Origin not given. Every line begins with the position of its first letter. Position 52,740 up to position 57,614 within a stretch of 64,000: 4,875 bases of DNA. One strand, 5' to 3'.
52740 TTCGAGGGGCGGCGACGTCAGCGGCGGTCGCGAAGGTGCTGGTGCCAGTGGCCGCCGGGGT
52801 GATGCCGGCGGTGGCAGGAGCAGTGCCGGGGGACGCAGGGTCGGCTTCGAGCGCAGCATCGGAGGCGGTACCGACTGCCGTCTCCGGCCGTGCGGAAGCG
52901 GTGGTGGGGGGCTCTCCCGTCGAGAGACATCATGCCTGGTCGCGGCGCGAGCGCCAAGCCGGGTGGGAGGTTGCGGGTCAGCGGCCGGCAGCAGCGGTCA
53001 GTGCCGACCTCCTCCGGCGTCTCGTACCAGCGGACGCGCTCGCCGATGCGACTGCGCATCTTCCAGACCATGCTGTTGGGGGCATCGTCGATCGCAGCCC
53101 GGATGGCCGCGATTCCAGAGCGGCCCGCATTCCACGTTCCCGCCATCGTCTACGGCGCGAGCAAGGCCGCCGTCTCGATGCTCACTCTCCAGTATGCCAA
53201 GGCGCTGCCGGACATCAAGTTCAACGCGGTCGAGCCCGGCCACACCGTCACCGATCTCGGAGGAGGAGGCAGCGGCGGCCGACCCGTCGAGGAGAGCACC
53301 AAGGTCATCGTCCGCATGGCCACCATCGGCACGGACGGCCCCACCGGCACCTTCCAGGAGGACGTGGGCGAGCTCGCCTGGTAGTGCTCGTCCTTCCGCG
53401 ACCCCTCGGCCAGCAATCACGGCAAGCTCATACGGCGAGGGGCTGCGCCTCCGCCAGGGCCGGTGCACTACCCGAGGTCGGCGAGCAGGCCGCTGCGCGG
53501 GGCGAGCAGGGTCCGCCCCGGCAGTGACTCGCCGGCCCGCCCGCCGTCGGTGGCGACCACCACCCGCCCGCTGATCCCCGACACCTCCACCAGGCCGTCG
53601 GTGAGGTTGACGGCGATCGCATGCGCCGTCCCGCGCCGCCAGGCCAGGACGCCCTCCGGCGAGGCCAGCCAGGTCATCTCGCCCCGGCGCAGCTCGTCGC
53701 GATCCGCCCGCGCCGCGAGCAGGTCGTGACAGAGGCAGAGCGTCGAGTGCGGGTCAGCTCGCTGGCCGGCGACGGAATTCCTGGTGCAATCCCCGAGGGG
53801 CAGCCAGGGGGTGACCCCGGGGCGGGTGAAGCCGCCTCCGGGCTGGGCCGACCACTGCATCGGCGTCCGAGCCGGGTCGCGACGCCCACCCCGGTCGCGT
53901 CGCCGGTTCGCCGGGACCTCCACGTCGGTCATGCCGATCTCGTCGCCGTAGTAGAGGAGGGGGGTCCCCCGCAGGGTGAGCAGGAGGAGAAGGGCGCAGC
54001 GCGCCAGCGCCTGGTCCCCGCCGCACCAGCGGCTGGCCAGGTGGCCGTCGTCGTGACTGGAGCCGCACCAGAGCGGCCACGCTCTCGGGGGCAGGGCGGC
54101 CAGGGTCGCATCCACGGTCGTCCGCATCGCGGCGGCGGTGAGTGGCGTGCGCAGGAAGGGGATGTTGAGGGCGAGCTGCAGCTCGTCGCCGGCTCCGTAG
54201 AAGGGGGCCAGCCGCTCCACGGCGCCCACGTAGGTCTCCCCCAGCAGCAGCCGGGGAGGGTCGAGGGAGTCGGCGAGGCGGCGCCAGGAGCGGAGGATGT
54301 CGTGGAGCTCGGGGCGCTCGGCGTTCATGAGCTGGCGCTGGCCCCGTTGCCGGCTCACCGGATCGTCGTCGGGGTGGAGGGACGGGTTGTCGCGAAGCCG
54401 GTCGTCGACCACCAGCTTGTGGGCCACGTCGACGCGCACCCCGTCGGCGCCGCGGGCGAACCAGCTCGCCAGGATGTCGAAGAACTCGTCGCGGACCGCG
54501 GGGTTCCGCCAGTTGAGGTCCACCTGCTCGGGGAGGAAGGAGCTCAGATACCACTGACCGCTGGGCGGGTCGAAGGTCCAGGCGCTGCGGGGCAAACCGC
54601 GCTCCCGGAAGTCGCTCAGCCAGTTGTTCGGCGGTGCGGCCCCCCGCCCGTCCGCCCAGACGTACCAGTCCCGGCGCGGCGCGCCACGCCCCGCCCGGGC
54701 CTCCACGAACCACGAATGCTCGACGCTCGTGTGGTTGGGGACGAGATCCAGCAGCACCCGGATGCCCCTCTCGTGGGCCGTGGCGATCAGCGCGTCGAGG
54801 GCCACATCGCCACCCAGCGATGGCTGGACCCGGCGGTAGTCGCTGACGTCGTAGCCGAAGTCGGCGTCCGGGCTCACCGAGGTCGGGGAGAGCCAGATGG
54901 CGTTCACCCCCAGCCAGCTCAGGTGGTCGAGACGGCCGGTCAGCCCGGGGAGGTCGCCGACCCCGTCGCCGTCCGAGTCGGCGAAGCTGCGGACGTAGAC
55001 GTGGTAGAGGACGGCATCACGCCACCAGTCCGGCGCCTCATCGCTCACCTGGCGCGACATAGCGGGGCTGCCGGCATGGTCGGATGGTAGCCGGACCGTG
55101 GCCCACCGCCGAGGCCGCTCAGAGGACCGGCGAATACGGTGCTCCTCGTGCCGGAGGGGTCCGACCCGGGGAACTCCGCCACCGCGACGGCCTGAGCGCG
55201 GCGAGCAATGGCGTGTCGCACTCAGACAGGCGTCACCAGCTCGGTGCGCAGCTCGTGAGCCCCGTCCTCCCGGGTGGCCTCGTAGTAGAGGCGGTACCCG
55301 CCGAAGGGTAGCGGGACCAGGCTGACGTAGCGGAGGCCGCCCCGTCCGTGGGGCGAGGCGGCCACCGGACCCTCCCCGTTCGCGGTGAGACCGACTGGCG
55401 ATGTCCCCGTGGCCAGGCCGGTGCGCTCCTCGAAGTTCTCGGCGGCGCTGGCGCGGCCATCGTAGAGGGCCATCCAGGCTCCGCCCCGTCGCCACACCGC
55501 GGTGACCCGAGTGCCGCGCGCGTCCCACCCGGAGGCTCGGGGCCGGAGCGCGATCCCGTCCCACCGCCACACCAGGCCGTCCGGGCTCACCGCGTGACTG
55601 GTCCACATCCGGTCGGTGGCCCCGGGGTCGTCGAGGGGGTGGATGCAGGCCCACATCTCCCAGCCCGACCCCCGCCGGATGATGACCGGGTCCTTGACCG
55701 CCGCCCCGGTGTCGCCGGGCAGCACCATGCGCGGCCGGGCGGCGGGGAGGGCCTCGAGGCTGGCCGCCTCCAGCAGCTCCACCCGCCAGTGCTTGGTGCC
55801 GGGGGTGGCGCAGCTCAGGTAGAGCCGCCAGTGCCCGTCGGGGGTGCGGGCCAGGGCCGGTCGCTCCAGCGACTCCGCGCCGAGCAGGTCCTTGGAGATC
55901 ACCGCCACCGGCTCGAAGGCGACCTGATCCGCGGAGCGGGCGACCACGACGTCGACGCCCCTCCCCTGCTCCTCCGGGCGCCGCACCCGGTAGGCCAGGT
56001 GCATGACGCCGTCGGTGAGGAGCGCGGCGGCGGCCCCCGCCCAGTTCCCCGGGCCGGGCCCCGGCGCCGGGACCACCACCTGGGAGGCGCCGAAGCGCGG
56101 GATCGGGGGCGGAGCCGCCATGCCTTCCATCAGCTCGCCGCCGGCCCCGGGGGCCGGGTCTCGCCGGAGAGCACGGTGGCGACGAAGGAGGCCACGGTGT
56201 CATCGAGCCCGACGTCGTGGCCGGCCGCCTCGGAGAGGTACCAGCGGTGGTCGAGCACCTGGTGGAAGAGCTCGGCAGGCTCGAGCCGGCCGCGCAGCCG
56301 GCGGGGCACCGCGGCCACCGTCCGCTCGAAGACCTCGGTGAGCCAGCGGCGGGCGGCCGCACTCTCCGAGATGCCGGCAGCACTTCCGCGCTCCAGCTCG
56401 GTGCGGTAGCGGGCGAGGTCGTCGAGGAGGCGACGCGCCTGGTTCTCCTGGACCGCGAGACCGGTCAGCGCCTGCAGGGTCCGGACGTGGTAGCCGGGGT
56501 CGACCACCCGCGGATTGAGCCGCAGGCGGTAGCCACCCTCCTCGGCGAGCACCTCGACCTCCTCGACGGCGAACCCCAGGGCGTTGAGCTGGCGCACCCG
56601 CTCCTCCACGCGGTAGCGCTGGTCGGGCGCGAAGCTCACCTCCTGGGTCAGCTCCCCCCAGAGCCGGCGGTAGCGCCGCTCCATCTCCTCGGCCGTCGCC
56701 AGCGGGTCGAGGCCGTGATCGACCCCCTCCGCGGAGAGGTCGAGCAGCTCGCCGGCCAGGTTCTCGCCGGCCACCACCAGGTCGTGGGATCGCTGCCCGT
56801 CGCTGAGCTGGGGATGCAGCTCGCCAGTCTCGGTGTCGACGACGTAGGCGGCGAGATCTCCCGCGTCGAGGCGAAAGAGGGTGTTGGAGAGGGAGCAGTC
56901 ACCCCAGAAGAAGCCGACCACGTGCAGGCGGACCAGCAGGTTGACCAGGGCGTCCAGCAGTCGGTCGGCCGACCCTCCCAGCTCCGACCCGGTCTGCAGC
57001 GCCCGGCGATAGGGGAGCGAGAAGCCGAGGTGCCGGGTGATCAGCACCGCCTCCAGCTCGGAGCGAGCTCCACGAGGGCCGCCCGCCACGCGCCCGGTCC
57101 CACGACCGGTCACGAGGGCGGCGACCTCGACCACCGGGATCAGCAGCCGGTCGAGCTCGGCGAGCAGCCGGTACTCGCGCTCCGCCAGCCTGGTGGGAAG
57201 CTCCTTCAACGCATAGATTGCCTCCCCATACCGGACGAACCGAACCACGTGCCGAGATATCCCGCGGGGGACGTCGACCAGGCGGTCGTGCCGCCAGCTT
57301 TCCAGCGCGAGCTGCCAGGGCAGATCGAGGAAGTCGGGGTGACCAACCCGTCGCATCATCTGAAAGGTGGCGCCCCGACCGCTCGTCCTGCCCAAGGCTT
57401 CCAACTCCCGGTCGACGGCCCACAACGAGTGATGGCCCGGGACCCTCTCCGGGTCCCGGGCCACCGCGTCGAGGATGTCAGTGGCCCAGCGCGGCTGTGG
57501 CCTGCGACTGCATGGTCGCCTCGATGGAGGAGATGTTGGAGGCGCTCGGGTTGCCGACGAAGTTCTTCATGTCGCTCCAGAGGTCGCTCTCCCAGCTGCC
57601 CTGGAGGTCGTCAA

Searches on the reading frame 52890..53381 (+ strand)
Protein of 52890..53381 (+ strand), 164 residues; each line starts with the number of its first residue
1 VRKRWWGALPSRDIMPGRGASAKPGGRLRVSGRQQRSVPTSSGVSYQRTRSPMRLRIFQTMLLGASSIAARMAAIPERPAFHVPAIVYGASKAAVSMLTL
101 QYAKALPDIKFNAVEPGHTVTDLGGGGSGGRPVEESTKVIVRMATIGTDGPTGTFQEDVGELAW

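Call 44: search_protein_families(library=pfam, proteins=[window:52890-53381:+], max_evalue=0.0001)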
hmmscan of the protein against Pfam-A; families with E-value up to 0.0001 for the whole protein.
window:52890-53381:+ (164 aa): 2 families
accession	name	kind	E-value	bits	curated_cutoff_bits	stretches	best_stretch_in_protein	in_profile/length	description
PF00106.31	adh_short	-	1.8e-05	24.7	26.6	1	86-123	147-186/195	short chain dehydrogenase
PF13561.12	adh_short_C2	-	6.2e-05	23.1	27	1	85-138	141-195/236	Enoyl-(Acyl carrier protein) reductase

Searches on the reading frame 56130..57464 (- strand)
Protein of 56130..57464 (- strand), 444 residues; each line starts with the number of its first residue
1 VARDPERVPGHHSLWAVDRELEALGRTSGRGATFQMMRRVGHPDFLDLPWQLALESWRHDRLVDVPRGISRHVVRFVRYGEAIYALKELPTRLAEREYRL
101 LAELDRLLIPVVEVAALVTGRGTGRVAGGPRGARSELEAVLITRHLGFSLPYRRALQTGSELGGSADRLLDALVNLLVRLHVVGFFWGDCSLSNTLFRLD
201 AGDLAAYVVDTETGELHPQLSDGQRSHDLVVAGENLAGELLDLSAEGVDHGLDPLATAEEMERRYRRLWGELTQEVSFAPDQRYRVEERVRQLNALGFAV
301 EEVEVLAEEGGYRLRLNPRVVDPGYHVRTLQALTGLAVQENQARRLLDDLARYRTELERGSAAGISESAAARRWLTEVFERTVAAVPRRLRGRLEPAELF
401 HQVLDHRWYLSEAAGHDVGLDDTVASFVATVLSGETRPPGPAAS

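Call 44: search_protein_families(library=pfam, proteins=[window:56130-57464:-], max_evalue=0.0001)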
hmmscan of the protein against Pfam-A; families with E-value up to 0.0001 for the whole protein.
window:56130-57464:- (444 aa): 1 family
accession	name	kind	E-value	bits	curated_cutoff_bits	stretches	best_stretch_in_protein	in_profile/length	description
PF13224.11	DUF4032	-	8.6e-63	211.5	23.8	1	267-432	1-163/163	Domain of unknown function (DUF4032)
